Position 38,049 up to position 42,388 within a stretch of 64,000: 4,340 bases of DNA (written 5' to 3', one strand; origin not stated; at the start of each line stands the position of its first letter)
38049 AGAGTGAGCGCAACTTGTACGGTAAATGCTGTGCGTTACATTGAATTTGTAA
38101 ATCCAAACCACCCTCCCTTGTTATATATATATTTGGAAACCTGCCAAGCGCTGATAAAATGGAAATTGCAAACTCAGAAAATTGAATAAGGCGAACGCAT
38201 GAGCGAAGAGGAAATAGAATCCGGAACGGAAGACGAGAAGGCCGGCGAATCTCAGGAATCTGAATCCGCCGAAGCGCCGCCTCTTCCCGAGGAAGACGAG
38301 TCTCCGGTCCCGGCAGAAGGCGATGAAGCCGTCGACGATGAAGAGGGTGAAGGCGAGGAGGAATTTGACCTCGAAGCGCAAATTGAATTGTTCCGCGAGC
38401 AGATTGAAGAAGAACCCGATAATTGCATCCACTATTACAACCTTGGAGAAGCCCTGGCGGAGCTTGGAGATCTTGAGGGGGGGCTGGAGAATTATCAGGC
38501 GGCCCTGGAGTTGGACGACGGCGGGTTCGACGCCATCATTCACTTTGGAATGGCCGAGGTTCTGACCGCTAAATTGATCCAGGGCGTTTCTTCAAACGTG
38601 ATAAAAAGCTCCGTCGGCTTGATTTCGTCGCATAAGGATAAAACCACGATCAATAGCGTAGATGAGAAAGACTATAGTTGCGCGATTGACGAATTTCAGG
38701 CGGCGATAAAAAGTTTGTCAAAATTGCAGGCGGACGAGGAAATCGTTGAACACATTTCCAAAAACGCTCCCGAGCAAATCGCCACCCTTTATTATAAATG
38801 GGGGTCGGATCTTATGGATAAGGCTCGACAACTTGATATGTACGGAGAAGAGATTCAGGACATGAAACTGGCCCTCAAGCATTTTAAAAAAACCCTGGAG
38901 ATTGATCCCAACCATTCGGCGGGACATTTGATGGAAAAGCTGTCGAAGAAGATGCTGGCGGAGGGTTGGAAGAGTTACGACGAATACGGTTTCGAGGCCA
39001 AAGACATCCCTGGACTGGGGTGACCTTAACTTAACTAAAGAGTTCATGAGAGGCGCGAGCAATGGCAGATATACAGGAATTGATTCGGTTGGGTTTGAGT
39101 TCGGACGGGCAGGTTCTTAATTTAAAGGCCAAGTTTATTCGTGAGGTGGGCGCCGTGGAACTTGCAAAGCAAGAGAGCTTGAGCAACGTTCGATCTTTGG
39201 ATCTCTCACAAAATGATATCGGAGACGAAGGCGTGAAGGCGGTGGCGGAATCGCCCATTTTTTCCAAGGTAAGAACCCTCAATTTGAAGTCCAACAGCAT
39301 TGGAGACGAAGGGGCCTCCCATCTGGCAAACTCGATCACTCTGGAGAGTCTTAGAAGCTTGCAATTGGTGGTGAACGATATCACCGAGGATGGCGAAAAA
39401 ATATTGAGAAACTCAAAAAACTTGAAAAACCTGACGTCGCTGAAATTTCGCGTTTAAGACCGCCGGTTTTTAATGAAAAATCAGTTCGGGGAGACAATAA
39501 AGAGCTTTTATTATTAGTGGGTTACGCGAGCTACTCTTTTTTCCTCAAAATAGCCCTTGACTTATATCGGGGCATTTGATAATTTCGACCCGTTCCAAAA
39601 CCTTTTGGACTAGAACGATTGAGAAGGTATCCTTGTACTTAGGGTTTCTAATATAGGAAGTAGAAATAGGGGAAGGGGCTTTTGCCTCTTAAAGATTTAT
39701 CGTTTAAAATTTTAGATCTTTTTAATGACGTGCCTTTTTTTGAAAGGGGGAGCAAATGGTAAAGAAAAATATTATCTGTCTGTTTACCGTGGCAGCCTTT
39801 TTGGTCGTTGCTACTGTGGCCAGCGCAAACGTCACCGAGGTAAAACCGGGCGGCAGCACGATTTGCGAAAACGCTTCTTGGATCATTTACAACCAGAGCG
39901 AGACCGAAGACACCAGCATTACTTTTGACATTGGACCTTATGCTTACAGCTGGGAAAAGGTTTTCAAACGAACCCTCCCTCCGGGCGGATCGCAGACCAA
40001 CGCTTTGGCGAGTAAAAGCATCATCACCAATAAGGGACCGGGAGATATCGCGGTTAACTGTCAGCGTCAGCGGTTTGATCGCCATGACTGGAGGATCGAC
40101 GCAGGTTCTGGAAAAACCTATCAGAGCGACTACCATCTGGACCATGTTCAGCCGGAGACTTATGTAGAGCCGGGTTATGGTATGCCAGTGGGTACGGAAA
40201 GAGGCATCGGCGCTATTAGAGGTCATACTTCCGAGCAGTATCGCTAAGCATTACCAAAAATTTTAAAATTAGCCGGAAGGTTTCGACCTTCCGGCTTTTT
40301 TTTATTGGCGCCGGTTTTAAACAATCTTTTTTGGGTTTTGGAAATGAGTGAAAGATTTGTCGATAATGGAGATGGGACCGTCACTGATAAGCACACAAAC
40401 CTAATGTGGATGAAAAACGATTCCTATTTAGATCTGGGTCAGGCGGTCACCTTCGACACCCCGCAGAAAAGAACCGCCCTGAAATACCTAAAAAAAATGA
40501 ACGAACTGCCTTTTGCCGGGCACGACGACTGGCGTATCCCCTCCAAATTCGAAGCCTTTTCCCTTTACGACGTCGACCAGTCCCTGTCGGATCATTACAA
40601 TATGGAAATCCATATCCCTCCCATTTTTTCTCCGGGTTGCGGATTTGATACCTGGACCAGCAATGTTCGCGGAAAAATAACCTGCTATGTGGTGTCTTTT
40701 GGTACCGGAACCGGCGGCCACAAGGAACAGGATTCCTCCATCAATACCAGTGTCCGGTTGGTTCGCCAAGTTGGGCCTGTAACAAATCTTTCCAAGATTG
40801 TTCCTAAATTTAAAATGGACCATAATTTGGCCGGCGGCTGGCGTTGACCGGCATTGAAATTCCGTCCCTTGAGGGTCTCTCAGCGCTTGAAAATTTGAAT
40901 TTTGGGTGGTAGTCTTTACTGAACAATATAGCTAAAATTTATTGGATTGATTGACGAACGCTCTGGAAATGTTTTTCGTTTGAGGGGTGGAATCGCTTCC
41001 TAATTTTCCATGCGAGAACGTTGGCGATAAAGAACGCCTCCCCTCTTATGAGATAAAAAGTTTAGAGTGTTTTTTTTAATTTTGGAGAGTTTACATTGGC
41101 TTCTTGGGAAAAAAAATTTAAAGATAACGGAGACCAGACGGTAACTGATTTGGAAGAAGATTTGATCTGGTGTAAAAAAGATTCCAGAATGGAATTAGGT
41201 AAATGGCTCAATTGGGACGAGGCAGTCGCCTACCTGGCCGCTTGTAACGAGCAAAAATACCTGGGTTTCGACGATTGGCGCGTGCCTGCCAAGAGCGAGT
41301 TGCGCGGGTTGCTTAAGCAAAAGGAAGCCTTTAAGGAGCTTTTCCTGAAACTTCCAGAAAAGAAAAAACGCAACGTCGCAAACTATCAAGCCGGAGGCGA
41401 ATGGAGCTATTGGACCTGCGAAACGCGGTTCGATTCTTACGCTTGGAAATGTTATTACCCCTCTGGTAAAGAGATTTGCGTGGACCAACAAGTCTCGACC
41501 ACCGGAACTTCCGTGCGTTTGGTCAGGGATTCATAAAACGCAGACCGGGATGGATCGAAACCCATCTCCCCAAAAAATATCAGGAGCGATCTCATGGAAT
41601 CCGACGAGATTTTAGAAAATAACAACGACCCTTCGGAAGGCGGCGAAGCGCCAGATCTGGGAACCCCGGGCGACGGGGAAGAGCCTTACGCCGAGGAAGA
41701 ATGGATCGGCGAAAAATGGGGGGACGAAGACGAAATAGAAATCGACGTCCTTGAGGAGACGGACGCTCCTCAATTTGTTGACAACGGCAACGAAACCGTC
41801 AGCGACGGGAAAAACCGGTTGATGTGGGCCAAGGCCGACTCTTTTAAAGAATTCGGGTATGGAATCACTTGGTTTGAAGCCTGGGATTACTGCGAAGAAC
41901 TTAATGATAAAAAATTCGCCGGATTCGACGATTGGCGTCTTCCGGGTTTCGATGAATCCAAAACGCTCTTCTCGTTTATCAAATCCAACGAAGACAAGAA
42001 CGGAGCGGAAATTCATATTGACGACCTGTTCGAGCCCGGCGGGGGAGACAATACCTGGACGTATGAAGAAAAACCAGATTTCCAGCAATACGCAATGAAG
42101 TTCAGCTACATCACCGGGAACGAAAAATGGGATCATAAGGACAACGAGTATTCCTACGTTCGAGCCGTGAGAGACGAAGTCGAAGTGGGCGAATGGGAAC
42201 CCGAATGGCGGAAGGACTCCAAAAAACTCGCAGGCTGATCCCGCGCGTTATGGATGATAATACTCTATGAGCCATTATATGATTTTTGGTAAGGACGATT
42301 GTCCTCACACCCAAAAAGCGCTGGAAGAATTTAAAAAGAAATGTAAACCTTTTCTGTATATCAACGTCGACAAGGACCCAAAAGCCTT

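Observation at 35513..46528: Eleven-kb single-strand block of eukaryote-like interaction domains, with poly-acidic N-terminal tails on four unrelated proteins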

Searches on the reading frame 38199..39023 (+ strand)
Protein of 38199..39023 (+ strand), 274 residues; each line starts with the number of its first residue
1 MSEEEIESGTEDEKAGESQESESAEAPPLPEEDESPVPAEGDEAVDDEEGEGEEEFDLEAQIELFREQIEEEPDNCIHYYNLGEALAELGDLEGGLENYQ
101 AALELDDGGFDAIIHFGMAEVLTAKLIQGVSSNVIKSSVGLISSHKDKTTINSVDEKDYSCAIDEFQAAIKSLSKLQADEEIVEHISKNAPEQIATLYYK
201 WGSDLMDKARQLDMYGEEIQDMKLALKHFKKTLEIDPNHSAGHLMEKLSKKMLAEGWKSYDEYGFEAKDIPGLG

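Call 3: search_protein_families(library=pfam, proteins=[window:38199-39023:+], max_evalue=0.01)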
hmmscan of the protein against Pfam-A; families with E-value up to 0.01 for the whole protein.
window:38199-39023:+ (274 aa): 10 families
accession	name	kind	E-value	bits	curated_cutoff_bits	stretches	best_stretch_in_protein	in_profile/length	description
PF00515.34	TPR_1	-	4.7e-08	33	27.8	1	79-106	4-31/34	Tetratricopeptide repeat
PF07719.23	TPR_2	-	7.2e-08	32.4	27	1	79-106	4-31/34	Tetratricopeptide repeat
PF13431.12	TPR_17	-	1.9e-07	31.2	24.4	1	69-93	6-30/34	Tetratricopeptide repeat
PF13414.12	TPR_11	-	5.4e-07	29.6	26.8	1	83-106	1-24/42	TPR repeat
PF13181.12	TPR_8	-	4.4e-05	23.8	25.7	1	79-106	4-31/34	Tetratricopeptide repeat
PF13424.12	TPR_12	-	4.6e-05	24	30.1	1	78-106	5-33/77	Tetratricopeptide repeat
PF13432.12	TPR_16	-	0.00051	20.9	32.7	1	64-108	19-63/65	Tetratricopeptide repeat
PF23914.1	TPR_CcmH_CycH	-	0.001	19.4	42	0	65-124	39-96/158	Cytochrome c-type biogenesis protein H TPR domain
PF14559.12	TPR_19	-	0.0045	17.7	25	0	62-96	11-45/68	Tetratricopeptide repeat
PF13428.12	TPR_14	-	0.005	17.8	23.5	0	80-108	5-33/44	Tetratricopeptide repeat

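Call 8: find_encoding_contigs(protein=window:38199-39023:+, flank=10000, max_places=6)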
Protein window:38199-39023:+ (274 aa): no gene with exactly this product is on record in the collection.

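Call 9: find_homologous_proteins(query=window:38199-39023:+, max_evalue=0.001)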
Query window:38199-39023:+ (274 aa): 960 proteins with E <= 0.001 among 2793 candidates; the best 120 are listed.
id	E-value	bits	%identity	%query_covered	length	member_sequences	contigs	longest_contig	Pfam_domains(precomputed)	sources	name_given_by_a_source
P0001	6.3e-172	588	100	100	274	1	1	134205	PF13431.13,PF13414.13,PF00515.35,PF07719.24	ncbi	-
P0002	8.2e-130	450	77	100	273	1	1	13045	PF13431.13,PF00515.35,PF13424.13,PF13432.13,PF07719.24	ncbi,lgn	-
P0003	2.5e-95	337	67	78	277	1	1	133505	PF14559.13,PF13431.13,PF13181.13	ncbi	-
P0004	1.5e-88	315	57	96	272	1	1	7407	PF14559.13,PF13431.13,PF13414.13,PF00515.35,PF13181.13,PF07719.24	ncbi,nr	ncbi:MAG: tetratricopeptide repeat protein [Nitrospinae bacterium]|nr:tetratricopeptide repeat prote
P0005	1.7e-88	315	59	97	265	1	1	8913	PF14559.13,PF13431.13,PF13181.13,PF07719.24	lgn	-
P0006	9.7e-87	309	63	80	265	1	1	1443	PF14559.13,PF00515.35,PF13181.13,PF07719.24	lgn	-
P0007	2.1e-86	308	56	94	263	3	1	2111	PF14559.13,PF13431.13,PF00515.35,PF13181.13,PF07719.24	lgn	-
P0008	5.9e-86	307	61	79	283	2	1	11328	PF13431.13,PF13414.13,PF00515.35,PF13181.13,PF07719.24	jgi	-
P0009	6.4e-86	306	58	96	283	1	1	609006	PF14559.13,PF13431.13,PF13414.13,PF00515.35,PF13424.13,PF13181.13,PF07719.24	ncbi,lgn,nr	ncbi:MAG: hypothetical protein NPINA01_23820 [Nitrospinaceae bacterium]|nr:MAG: hypothetical protein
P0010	1.0e-85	306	59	86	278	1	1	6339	PF14559.13,PF13431.13,PF13414.13,PF00515.35,PF13181.13,PF07719.24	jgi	jgi:tetratricopeptide (TPR) repeat protein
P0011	1.2e-85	306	58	94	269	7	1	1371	PF14559.13,PF13431.13,PF07719.24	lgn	-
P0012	4.5e-85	304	56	100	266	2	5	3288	PF14559.13,PF13431.13,PF00515.35,PF07719.24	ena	-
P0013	4.7e-85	304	59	78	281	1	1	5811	PF14559.13,PF13431.13,PF13414.13,PF00515.35,PF13181.13,PF07719.24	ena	-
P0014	5.9e-85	303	55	100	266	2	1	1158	PF14559.13,PF13431.13,PF00515.35,PF07719.24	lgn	-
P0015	1.5e-84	302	60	83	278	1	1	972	PF14559.13,PF13431.13,PF13414.13,PF00515.35,PF13181.13,PF07719.24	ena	-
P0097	1.5e-81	292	59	80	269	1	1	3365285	PF13431.13,PF00515.35,PF07719.24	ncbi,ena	-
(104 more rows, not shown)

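Call 11: find_encoding_contigs(protein=P0097, flank=10000, max_places=2)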
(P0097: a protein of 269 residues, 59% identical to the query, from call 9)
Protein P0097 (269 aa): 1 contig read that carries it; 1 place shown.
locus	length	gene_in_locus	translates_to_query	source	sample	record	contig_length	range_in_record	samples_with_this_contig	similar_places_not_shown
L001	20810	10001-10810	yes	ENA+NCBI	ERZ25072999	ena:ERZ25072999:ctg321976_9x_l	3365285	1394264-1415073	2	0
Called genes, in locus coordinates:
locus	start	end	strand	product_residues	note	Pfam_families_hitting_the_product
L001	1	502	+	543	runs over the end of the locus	PF01436:NHL (faint)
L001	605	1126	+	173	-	PF02525:Flavodoxin_2, PF03358:FMN_red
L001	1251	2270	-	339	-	-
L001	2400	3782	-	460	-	-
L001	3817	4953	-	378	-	-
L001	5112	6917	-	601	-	PF04055:Radical_SAM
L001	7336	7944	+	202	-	-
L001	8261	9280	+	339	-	-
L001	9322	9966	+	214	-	PF07603:Lcl_C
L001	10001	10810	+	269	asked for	PF07719:TPR_2 (faint), PF13431:TPR_17 (faint), PF00515:TPR_1 (faint)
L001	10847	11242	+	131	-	-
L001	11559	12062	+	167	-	-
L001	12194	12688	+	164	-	PF07603:Lcl_C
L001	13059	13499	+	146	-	PF07603:Lcl_C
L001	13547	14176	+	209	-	PF07603:Lcl_C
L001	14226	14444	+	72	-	PF00462:Glutaredoxin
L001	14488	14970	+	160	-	PF07603:Lcl_C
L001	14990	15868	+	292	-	PF07603:Lcl_C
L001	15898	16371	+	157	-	PF07603:Lcl_C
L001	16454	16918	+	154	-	PF07603:Lcl_C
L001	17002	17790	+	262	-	PF02810:SEC-C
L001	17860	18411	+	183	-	PF13145:Rotamase_2, PF13616:Rotamase_3, PF00639:Rotamase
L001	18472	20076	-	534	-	PF00389:2-Hacid_dh, PF02826:2-Hacid_dh_C, PF19304:PGDH_inter, PF01842:ACT (weak)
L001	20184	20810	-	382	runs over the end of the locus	PF00266:Aminotran_5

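Call 12: find_encoding_contigs(protein=P0009, flank=10000, max_places=2)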
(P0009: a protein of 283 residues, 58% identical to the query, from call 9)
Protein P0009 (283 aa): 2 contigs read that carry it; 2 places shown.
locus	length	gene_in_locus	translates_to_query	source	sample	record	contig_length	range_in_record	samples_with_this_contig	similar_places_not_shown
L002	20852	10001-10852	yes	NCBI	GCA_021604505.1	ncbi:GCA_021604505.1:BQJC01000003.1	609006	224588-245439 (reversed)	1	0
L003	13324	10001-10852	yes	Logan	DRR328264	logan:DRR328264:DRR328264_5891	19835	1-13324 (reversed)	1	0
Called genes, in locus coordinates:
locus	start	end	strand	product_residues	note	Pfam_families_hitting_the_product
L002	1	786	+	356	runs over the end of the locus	PF21320:WHD_Rv2258c, PF13489:Methyltransf_23, PF01209:Ubie_methyltran (faint), PF02390:Methyltransf_4 (weak), PF13847:Methyltransf_31, PF08241:Methyltransf_11, PF08242:Methyltransf_12, PF13649:Methyltransf_25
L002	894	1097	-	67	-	-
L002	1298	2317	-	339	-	-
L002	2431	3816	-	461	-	-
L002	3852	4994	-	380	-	-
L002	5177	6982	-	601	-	PF04055:Radical_SAM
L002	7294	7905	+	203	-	-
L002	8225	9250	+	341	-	-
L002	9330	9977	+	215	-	PF07603:Lcl_C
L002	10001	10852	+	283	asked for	PF13181:TPR_8 (faint), PF13414:TPR_11 (faint), PF14559:TPR_19 (faint), PF13431:TPR_17 (faint), PF00515:TPR_1 (faint), PF07719:TPR_2 (weak), PF13424:TPR_12 (faint)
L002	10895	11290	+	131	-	-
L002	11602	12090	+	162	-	-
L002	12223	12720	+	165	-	PF07603:Lcl_C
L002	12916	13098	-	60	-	-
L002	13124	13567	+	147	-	PF07603:Lcl_C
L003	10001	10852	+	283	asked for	PF13181:TPR_8 (faint), PF13414:TPR_11 (faint), PF14559:TPR_19 (faint), PF13431:TPR_17 (faint), PF00515:TPR_1 (faint), PF07719:TPR_2 (weak), PF13424:TPR_12 (faint)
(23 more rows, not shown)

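Call 13: find_encoding_contigs(protein=P0003, flank=10000, max_places=2)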
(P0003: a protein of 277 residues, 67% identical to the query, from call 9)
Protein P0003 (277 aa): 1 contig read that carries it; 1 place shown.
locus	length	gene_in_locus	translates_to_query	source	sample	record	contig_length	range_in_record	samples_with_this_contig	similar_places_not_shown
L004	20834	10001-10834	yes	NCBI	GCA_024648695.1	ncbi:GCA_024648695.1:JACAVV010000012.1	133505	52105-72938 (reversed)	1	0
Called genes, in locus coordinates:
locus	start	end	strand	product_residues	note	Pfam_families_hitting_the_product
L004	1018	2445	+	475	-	PF13372:Alginate_exp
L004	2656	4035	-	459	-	PF02636:Methyltransf_28 (faint)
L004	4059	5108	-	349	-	-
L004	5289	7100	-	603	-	PF04055:Radical_SAM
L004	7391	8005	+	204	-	-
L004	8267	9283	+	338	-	-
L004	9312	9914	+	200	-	PF07603:Lcl_C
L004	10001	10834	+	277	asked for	PF13181:TPR_8 (faint), PF14559:TPR_19 (faint), PF13431:TPR_17 (faint)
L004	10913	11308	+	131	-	-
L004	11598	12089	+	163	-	-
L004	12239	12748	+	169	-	PF07603:Lcl_C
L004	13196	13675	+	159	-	PF07603:Lcl_C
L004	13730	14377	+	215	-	PF07603:Lcl_C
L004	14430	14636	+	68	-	PF00462:Glutaredoxin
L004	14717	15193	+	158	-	PF07603:Lcl_C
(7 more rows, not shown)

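Call 20: search_protein_families(library=ncbifam, proteins=[window:38199-39023:+, L001:17002-17790:+], max_evalue=0.01)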
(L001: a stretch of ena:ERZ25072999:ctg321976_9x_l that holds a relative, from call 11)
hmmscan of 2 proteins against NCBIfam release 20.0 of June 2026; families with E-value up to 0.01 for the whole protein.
window:38199-39023:+ (274 aa): 4 families
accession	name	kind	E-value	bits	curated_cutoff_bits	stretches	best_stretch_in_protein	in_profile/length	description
NF040959.1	MamA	equivalog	3.8e-07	29.7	200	1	60-107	123-170/204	magnetosome protein MamA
TIGR02917.1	PEP_TPR_lipo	equivalog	0.00051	18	312.2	0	64-115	453-504/899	XrtA/PEP-CTERM system TPR-repeat protein PrsT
NF047507.1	TPR_BatC_Lepto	exception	0.0007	19.1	175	0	219-251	109-142/214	TPR repeat-containing protein BatC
NF047558.1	TPR_END_plus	domain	0.0097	15.8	32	0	79-107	2-30/56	TPR end-of-group domain-containing protein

L001:17002-17790:+ (262 aa): 6 families
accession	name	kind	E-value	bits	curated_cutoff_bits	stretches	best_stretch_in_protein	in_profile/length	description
NF004088.0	PRK05590.1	equivalog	4.1e-08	33.7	140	1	234-258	140-164/166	hypothetical protein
NF007704.0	PRK10396.1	equivalog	1.3e-07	31.8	149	1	230-257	192-219/221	hypothetical protein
TIGR04102.1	SWIM_PBPRA1643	hypoth_equivalog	2.9e-07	30.9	68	1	227-258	77-108/108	PBPRA1643 family SWIM/SEC-C metal-binding motif protein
NF002449.0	PRK01617.1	equivalog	8.6e-07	29.4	141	1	237-258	132-153/154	hypothetical protein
NF001213.0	PRK00183.1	equivalog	1.8e-06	28.1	158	1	236-260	131-155/157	hypothetical protein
NF002592.0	PRK02250.1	equivalog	1.3e-05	25.4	158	1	231-257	140-166/167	hypothetical protein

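Call 24: find_related_loci(query=A1, collection=genome_contigs, flank=10000)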
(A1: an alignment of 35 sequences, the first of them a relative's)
Query A1 (274 aa) in genome_contigs; peptide patterns used: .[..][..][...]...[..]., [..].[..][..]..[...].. (x = any residue, [..] = any of these).
114 stretches matched a pattern; 86 encode a relative of the query (tblastn E <= 1e-3); the best 80 are kept; 80 distinct loci.
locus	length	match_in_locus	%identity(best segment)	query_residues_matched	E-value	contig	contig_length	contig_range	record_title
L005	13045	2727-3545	77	1-274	3e-131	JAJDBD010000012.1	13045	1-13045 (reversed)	MAG: Nitrospinaceae bacterium isolate OFTM44 OFTM44_11, whole genome shotgun sequence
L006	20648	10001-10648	67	60-274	8e-97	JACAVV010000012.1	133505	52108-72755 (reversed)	MAG: Nitrospina sp. isolate MSP contig8, whole genome shotgun sequence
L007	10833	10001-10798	57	20-274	4e-89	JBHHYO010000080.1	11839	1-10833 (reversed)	MAG: Nitrospinales bacterium isolate Maj_2_bin.45 NODE_3034_length_11839_cov_13.676850, whole genome shotgun sequence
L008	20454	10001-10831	54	1-274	7e-88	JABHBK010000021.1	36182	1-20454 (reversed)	MAG: Nitrospina sp. isolate SI036_bin78 k141_111250, whole genome shotgun sequence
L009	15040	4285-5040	57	27-273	5e-87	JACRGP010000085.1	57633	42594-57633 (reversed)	MAG: Nitrospinota bacterium isolate NC_groundwater_1754_Pr3_B-0.1um_58_23 SR-2_scaffold_141_1172430, whole genome shotgu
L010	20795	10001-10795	56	18-274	4e-86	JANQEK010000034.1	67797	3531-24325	MAG: Nitrospinaceae bacterium isolate PL23a_bin.2 k99_2236593, whole genome shotgun sequence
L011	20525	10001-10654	59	58-274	3e-86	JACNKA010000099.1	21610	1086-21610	MAG: Nitrospinota bacterium isolate NIOZ-UU48 NIOZ-UU_NODE_2925_length_21610_cov_9.59773, whole genome shotgun sequence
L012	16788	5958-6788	54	3-274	7e-86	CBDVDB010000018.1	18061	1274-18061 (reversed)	MAG TPA_asm: uncultured Nitrospinaceae bacterium isolate SRR22302374_concoct_133 genome assembly, contig: ERZ26661914.17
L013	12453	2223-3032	54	11-273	1e-85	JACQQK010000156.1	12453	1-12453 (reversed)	MAG: Nitrospinota bacterium isolate NC_groundwater_1331_Ag_S-0.2um_58_131 S_p2_S4_coassembly_k141_3300704, whole genome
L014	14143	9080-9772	59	46-274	1e-85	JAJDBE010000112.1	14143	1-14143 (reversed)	MAG: Nitrospinaceae bacterium isolate OFTM6 OFTM6_111, whole genome shotgun sequence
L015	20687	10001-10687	59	43-274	5e-85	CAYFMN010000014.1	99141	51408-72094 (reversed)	MAG TPA_asm: uncultured Nitrospinota bacterium isolate ERP019367_co1_96 genome assembly, contig: NODE_284_length_99141_c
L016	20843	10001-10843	53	7-274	7e-85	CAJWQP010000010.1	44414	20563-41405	MAG TPA_asm: uncultured Nitrospina sp. isolate ERR599109_bin.11_MetaBAT_v2.12.1_MAG genome assembly, contig: NODE_221_le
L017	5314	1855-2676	54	1-274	1e-84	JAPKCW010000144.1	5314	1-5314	MAG: Nitrospinaceae bacterium isolate ANT-74 NODE_4685_length_5314_cov_3.923750, whole genome shotgun sequence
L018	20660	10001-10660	59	56-274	3e-84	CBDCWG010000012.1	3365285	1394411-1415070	MAG: Nitrospinales bacterium isolate a2619a5f-0194-4d6d-9150-7445cf304463 genome assembly, contig: contig_12, whole geno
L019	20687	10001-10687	59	43-274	2e-84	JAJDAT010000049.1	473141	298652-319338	MAG: Nitrospinia bacterium isolate OFTM166 OFTM166_48, whole genome shotgun sequence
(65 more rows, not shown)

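Call 96: search_protein_families(library=padloc, proteins=[window:38199-39023:+], max_evalue=0.001)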
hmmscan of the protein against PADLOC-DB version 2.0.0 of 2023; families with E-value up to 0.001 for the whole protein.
window:38199-39023:+ (274 aa): 0 families

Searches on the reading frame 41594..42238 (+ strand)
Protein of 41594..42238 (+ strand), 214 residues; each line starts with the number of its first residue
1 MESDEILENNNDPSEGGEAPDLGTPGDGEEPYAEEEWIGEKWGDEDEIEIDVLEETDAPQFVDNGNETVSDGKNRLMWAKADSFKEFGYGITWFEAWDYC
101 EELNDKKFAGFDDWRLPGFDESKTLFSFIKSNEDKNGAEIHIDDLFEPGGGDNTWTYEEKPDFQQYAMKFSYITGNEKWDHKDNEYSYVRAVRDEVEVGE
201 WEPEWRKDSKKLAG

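Call 3: search_protein_families(library=pfam, proteins=[window:41594-42238:+], max_evalue=0.01)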
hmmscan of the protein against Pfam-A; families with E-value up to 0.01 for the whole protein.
window:41594-42238:+ (214 aa): 1 family
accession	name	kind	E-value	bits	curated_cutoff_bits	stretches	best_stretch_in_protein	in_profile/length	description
PF07603.17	Lcl_C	-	4.8e-18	66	34.9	1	67-193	1-117/117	Lcl C-terminal domain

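Call 20: search_protein_families(library=ncbifam, proteins=[window:41594-42238:+], max_evalue=0.01)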
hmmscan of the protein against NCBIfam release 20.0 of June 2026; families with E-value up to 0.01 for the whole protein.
window:41594-42238:+ (214 aa): 0 families

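Call 96: search_protein_families(library=padloc, proteins=[window:41594-42238:+], max_evalue=0.001)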
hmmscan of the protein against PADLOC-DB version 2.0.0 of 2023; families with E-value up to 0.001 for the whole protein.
window:41594-42238:+ (214 aa): 0 families
